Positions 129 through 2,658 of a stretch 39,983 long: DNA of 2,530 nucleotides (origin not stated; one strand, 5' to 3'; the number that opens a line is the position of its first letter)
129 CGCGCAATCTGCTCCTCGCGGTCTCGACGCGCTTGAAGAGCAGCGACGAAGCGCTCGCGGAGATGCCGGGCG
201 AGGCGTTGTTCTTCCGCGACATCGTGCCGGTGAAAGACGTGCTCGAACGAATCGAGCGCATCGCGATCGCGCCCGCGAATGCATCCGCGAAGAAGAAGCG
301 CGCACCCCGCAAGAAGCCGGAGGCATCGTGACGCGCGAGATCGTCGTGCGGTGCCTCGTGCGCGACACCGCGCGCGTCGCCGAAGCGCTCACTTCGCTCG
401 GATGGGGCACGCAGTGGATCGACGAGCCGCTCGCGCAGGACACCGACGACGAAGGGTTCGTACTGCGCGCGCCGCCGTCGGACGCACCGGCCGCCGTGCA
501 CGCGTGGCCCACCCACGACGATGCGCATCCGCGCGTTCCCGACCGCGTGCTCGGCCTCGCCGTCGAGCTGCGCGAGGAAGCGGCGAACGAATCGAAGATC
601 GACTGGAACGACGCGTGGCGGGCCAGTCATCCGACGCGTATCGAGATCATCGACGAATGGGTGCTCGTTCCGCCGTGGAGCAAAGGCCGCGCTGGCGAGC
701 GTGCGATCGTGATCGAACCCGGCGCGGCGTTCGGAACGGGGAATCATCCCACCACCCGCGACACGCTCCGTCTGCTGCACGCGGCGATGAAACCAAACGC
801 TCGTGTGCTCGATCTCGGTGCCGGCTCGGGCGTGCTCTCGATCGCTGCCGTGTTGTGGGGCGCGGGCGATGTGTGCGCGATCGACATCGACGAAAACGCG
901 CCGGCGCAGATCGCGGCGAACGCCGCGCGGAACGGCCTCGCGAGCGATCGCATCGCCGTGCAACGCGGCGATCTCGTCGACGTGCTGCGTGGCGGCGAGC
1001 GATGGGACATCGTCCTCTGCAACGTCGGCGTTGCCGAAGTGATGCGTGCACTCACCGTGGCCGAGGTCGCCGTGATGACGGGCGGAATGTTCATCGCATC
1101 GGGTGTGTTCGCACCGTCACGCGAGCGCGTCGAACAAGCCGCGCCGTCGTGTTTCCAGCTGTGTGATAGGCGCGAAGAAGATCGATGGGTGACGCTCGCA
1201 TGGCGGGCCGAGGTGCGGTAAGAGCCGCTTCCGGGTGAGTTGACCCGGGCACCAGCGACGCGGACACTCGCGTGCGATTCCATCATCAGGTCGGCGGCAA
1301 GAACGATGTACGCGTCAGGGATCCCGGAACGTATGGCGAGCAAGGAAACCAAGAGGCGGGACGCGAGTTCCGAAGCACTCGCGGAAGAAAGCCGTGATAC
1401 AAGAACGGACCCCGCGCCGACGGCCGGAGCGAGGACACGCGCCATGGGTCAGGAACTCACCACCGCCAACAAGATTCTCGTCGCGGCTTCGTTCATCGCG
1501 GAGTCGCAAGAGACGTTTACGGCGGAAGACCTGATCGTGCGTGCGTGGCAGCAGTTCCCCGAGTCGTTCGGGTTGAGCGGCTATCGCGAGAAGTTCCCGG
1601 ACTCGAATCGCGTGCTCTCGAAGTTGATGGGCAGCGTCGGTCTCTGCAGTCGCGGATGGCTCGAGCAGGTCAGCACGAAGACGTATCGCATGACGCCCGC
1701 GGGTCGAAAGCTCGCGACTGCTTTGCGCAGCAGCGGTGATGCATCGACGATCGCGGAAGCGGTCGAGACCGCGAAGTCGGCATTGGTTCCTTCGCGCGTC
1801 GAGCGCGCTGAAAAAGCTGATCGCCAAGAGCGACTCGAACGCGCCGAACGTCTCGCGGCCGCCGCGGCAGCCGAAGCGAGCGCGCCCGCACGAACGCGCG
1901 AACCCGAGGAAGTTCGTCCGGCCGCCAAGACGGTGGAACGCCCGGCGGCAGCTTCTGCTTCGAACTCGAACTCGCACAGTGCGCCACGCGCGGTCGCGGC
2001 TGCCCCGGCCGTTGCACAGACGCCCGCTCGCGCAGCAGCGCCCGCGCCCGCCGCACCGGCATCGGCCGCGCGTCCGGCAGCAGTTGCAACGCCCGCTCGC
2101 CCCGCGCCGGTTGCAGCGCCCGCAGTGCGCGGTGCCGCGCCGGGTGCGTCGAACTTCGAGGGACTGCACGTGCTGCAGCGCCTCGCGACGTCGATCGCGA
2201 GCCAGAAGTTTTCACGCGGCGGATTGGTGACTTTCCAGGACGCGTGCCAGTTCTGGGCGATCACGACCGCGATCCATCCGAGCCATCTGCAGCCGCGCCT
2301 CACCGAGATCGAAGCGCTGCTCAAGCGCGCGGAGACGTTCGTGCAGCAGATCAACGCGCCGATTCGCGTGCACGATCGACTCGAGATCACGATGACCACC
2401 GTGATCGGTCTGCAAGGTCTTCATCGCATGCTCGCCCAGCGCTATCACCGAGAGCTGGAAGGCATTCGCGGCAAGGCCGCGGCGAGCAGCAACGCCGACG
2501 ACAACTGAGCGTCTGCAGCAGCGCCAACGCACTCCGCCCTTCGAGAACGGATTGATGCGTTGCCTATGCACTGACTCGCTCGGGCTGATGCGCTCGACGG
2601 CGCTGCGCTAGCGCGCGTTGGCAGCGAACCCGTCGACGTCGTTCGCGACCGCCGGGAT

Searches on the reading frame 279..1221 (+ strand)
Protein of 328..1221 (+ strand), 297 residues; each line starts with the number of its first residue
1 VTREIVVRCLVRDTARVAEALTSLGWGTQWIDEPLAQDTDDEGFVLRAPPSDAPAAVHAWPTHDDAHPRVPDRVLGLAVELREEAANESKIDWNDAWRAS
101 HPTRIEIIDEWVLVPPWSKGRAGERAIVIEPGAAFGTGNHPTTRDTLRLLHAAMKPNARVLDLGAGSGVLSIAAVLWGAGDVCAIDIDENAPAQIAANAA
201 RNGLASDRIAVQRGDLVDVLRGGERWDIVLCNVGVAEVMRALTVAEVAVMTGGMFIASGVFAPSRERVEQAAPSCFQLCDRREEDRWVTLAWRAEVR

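Call 5: search_protein_families(library=pfam, proteins=[window:279-1166:+], max_evalue=0.01)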
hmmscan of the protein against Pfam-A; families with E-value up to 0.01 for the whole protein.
window:279-1166:+ (295 aa): 0 families

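Call 11: search_protein_families(library=pfam, proteins=[window:328-1221:+], max_evalue=0.01)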
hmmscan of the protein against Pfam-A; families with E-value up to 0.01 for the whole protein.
window:328-1221:+ (297 aa): 9 families
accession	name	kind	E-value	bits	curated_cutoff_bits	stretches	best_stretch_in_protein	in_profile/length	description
PF06325.19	PrmA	-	4.2e-44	151.6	22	1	4-293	4-294/296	Ribosomal protein L11 methyltransferase (PrmA)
PF13649.12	Methyltransf_25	-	2.5e-08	34.9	27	1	160-233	1-73/97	Methyltransferase domain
PF13847.12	Methyltransf_31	-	2.2e-07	31.1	27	1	155-237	2-82/145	Methyltransferase domain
PF05175.20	MTS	-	8.7e-07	29.2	23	1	150-232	23-105/170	Methyltransferase small domain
PF03602.21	Cons_hypoth95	-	2.2e-06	27.9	24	1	155-229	40-117/182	Conserved hypothetical protein 95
PF13489.12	Methyltransf_23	-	2.4e-05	24.6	27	1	147-232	14-88/164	Methyltransferase domain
PF12847.13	Methyltransf_18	-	0.00043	20.8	27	1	147-245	5-103/151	Methyltransferase domain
PF08242.18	Methyltransf_12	-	0.00055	21.1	30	1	161-239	1-78/98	Methyltransferase domain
PF02475.24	TRM5-TYW2_MTfase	-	0.00057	20.3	28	1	152-232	32-112/164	TRM5/TYW2 methyltransferase domain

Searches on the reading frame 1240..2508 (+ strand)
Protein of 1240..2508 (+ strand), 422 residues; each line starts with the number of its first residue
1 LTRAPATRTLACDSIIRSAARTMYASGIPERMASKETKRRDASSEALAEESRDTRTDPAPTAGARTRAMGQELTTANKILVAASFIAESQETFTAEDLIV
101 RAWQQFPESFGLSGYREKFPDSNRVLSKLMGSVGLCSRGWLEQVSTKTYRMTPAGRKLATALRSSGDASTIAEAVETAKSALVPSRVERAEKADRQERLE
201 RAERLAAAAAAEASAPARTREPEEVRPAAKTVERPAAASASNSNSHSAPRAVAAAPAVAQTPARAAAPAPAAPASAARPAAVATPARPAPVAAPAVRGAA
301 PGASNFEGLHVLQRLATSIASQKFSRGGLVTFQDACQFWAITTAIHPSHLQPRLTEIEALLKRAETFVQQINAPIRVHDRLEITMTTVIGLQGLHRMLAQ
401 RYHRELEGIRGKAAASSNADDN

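Call 5: search_protein_families(library=pfam, proteins=[window:1240-2508:+], max_evalue=0.01)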
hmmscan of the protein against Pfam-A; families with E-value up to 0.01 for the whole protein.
window:1240-2508:+ (422 aa): 0 families

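Call 6: search_protein_families(library=padloc, proteins=[window:1240-2508:+], max_evalue=0.01)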
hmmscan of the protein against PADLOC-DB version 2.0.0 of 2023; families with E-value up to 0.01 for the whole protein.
window:1240-2508:+ (422 aa): 0 families

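Call 8: search_protein_families(library=ncbifam, proteins=[window:1240-2508:+], max_evalue=0.01)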
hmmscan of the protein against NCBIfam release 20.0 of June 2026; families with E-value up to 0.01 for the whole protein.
window:1240-2508:+ (422 aa): 1 family
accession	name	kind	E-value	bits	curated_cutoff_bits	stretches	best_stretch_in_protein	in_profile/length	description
NF033847.1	MCP_Sipho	equivalog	0.0022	17.2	75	1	180-321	41-178/549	major capsid protein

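Call 49: search_protein_families(library=pfam, proteins=[window:1240-2508:+], max_evalue=0.01)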
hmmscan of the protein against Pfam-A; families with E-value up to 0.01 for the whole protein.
window:1240-2508:+ (422 aa): 0 families
